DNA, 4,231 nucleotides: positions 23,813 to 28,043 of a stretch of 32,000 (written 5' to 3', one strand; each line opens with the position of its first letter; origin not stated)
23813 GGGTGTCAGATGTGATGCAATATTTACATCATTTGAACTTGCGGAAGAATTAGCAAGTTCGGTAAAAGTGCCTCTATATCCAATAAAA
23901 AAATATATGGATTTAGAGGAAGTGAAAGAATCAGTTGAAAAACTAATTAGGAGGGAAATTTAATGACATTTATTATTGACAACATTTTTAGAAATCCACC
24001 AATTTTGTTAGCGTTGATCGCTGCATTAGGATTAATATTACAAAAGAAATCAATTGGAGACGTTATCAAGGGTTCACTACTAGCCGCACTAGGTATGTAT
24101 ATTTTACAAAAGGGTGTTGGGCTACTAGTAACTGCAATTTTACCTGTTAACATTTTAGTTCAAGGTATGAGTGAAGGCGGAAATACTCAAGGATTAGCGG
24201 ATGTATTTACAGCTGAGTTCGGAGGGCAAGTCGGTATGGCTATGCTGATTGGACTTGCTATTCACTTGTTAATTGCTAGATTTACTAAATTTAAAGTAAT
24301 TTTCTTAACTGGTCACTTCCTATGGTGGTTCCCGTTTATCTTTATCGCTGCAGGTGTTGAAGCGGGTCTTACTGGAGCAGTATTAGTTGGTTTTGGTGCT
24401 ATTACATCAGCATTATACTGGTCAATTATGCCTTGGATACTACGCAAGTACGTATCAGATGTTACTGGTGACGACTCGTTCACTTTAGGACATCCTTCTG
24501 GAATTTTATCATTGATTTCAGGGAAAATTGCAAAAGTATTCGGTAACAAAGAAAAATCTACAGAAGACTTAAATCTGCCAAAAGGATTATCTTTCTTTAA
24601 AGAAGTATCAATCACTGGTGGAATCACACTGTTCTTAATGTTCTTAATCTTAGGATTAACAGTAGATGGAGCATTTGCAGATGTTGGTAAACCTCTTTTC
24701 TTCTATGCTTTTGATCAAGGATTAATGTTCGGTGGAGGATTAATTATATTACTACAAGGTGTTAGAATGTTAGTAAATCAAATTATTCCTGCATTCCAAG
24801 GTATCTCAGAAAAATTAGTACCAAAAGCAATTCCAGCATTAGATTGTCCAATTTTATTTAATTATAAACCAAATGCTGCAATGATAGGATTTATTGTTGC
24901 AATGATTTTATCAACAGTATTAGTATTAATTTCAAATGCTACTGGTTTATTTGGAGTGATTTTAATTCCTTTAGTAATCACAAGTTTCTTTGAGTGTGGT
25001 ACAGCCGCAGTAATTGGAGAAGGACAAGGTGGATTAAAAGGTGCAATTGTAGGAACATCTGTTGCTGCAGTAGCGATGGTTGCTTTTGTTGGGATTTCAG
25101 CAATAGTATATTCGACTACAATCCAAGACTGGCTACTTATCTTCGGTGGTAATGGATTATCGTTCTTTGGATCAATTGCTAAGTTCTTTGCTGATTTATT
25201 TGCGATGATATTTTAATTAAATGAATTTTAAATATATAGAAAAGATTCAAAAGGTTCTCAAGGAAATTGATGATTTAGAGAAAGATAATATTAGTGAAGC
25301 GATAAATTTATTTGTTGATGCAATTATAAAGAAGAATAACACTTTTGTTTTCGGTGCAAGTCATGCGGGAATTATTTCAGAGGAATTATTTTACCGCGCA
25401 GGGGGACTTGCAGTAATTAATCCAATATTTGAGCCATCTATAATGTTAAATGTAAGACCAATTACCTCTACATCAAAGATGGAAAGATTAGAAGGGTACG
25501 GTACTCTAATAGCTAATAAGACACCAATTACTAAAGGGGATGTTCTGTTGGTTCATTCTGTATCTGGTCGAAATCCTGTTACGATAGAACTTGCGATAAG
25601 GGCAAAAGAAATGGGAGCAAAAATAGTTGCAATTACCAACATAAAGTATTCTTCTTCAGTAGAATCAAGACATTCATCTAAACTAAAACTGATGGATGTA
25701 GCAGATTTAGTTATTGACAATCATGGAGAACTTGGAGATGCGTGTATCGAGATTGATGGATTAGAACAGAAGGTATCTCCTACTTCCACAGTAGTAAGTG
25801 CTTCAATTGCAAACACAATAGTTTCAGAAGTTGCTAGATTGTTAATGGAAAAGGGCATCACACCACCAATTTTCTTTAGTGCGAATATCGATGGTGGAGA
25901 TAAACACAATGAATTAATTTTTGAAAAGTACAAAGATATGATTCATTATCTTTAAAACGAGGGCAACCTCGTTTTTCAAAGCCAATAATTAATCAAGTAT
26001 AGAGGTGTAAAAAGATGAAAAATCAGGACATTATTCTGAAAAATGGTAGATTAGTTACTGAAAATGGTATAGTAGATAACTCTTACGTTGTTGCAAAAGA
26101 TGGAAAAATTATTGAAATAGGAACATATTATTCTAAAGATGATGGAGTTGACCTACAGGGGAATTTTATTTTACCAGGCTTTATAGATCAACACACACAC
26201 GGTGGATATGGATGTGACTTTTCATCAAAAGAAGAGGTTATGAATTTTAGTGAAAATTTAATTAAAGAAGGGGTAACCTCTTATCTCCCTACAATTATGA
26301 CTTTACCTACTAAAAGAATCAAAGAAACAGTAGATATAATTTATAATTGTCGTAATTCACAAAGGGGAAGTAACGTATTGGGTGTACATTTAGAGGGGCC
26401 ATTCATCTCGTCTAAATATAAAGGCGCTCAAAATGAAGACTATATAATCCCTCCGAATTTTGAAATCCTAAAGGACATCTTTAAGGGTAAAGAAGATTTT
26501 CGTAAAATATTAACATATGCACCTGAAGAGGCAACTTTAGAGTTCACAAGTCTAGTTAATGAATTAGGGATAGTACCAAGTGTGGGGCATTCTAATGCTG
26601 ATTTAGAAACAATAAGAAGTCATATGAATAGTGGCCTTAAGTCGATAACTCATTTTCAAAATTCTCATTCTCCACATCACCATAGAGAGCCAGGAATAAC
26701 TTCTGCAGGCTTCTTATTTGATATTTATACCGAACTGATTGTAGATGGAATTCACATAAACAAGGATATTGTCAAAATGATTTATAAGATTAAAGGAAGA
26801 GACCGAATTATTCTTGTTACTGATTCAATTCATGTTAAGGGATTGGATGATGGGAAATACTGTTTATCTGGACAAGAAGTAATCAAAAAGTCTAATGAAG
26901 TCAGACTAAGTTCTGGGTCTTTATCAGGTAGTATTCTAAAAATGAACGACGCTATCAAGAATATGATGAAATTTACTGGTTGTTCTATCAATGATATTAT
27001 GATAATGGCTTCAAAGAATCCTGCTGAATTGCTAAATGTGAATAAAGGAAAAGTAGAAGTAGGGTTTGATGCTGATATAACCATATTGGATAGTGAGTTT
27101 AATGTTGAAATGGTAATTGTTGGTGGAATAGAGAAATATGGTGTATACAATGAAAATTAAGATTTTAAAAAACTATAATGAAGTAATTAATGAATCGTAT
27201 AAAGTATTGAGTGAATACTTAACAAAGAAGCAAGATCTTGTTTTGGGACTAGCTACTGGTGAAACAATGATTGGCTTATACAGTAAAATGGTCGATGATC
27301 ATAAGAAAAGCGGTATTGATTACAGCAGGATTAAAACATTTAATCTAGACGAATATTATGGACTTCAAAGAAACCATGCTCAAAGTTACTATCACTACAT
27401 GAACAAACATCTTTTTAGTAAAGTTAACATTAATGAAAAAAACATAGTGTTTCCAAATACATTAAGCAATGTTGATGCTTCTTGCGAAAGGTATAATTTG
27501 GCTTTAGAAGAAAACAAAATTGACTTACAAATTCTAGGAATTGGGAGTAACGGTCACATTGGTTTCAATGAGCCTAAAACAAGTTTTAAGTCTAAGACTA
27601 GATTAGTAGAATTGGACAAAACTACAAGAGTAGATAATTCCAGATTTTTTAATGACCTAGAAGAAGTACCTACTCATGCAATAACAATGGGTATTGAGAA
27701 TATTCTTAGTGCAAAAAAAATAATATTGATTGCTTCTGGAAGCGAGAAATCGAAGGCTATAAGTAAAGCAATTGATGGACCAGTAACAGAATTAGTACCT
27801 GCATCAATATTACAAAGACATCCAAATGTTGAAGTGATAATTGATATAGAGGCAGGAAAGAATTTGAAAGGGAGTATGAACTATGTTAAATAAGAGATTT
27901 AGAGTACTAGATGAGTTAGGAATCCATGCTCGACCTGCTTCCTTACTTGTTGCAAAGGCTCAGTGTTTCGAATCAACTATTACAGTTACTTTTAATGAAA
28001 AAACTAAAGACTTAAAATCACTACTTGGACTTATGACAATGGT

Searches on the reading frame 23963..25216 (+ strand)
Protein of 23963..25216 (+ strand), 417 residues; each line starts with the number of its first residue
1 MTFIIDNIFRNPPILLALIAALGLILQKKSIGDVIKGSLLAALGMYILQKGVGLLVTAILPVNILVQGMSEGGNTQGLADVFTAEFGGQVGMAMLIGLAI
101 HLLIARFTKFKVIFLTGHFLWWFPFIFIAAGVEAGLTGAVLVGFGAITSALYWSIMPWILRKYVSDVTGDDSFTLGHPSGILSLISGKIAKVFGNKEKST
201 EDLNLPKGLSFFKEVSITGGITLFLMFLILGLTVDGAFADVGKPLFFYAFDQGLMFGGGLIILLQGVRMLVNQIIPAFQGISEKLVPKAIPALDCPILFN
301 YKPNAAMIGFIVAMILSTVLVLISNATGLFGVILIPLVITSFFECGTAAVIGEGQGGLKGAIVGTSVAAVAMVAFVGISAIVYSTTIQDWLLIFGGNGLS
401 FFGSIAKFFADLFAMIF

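Call 4: search_protein_families(library=pfam, proteins=[window:23963-25216:+], max_evalue=0.01)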
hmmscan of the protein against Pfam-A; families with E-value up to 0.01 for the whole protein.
window:23963-25216:+ (417 aa): 1 family
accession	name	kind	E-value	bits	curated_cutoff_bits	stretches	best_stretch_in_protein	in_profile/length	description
PF03611.19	EIIC-GAT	-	3.5e-91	306.7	24.2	1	7-383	1-380/394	PTS system sugar-specific permease component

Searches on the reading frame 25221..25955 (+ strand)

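Call 13: search_protein_families(library=ncbifam, proteins=[window:25221-25955:+], max_evalue=0.00001)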
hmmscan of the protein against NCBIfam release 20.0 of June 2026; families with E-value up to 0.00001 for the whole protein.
window:25221-25955:+ (244 aa): 3 families
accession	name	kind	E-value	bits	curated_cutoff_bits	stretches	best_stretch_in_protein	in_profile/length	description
NF002805.0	PRK02947.1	subfamily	3.9e-89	298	135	1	3-244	5-246/247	sugar isomerase domain-containing protein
TIGR03127.2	RuMP_HxlB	equivalog_domain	5.6e-09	36.1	160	1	102-144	69-111/178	6-phospho-3-hexuloisomerase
NF041755.1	RuMP_HxlAB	equivalog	1.2e-07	31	500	0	103-145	286-328/391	bifunctional 3-hexulose-6-phosphate synthase/6-phospho-3-hexuloisomerase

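Call 75: search_protein_families(library=pfam, proteins=[window:25221-25955:+], max_evalue=10)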
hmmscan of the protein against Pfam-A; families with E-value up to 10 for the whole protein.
window:25221-25955:+ (244 aa): 3 families
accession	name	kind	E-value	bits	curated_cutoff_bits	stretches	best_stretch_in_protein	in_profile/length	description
PF13580.11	SIS_2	-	1.1e-39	136.1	27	1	4-139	1-137/138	SIS domain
PF01380.27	SIS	-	3.5e-06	27.3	25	1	99-147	46-95/131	SIS domain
PF10740.15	DUF2529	-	0.013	15.5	22.3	2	12-61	12-61/169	Domain of unknown function (DUF2529)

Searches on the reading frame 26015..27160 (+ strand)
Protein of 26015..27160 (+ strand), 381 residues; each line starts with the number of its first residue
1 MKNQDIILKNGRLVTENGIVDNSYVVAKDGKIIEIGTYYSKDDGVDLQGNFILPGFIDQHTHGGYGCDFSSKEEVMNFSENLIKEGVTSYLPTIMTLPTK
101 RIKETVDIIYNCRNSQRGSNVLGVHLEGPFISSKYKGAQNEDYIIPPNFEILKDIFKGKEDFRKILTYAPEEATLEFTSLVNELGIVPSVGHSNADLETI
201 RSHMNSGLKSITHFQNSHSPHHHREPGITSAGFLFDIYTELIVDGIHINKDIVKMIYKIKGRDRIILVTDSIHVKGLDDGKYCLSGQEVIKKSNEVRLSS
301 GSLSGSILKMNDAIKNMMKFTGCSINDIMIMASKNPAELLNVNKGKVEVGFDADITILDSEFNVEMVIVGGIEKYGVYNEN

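Call 13: search_protein_families(library=ncbifam, proteins=[window:26015-27160:+], max_evalue=0.00001)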
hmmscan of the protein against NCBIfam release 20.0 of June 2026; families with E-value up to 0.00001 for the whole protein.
window:26015-27160:+ (381 aa): 43 families (the best 25 are shown)
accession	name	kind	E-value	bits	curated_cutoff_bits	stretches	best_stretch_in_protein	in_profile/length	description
TIGR00221.1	nagA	equivalog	1.9e-100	336.5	225.65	1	6-371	5-379/380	N-acetylglucosamine-6-phosphate deacetylase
NF008371.0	PRK11170.1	equivalog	3.3e-63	213.9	483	1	8-373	4-378/382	N-acetylglucosamine-6-phosphate deacetylase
NF006689.0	PRK09237.1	equivalog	7.6e-16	57.6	371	1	4-88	3-87/383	amidohydrolase/deacetylase family metallohydrolase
NF004839.0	PRK06189.1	equivalog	2.2e-14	52.9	631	1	4-91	3-90/451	allantoinase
TIGR03178.1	allantoinase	equivalog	2.8e-14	52.8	357.85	1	5-62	1-59/441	allantoinase AllB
TIGR02318.1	phosphono_phnM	equivalog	5.4e-14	51.9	390.55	1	7-62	1-56/376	phosphonate metabolism protein PhnM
NF005751.0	PRK07575.1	equivalog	8.7e-14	50.8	529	1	4-105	3-106/440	dihydroorotase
NF006559.0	PRK09060.1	equivalog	2.6e-12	45.8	482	1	2-100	3-101/444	dihydroorotase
NF058539.1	ergo_uti2_ErtD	equivalog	5.5e-12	45.3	650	1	10-92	7-87/449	hydantoin-5-propionate amidohydrolase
TIGR02033.1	D-hydantoinase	equivalog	1.1e-11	44.3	393.25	1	6-107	1-105/454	dihydropyrimidinase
NF006268.0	PRK08417.1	equivalog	1.9e-11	43.7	499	0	323-364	334-375/406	metal-dependent hydrolase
NF011990.0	PRK15446.2-6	subfamily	2e-11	43.2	233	1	6-61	3-64/390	alpha-D-ribose 1-methylphosphonate 5-triphosphate diphosphatase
NF006837.0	PRK09357.1-2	equivalog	2.8e-11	42.6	575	1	6-109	3-108/428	dihydroorotase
NF058538.1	ergo_util_ErtD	equivalog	4.4e-11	42.3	600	1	10-64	6-62/446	hydantoin-5-propionate amidohydrolase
NF009941.0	PRK13404.1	subfamily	6.7e-11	41.5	647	0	2-63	2-63/478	dihydropyrimidinase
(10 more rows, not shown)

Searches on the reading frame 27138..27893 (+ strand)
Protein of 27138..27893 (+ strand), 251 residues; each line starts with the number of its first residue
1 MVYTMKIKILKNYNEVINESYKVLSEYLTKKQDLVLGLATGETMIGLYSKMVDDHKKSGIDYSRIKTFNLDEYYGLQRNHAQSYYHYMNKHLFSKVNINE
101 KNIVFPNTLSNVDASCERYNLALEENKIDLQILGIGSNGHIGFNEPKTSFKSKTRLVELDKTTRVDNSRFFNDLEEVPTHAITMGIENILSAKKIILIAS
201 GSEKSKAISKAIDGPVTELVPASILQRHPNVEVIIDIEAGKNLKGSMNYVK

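Call 13: search_protein_families(library=ncbifam, proteins=[window:27138-27893:+], max_evalue=0.00001)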
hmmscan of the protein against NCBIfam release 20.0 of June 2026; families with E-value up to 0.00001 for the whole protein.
window:27138-27893:+ (251 aa): 8 families
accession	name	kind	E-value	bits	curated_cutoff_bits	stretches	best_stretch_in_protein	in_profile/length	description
NF001684.0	PRK00443.1-4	subfamily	3.3e-88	295.6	326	1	5-246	1-244/260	glucosamine-6-phosphate deaminase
TIGR00502.1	nagB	equivalog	3.1e-76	256.1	236.9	1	5-249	1-254/259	glucosamine-6-phosphate deaminase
NF002557.0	PRK02122.1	subfamily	3.7e-70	236.8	384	1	15-243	43-275/653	glucosamine-6-phosphate deaminase-like protein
NF001682.0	PRK00443.1-1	equivalog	5e-66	222.8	528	1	5-239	1-230/262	glucosamine-6-phosphate deaminase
NF001685.0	PRK00443.1-5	equivalog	8e-50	169.6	513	1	29-244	30-248/266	glucosamine-6-phosphate deaminase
NF007291.0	PRK09762.1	equivalog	5.1e-43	147.4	271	1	5-236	4-234/236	galactosamine-6-phosphate isomerase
NF009022.0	PRK12358.1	equivalog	1.9e-40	138.9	247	1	5-243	1-237/239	glucosamine-6-phosphate deaminase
TIGR01198.1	pgl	equivalog_domain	3.4e-23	82.4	124.45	1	21-242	17-233/234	6-phosphogluconolactonase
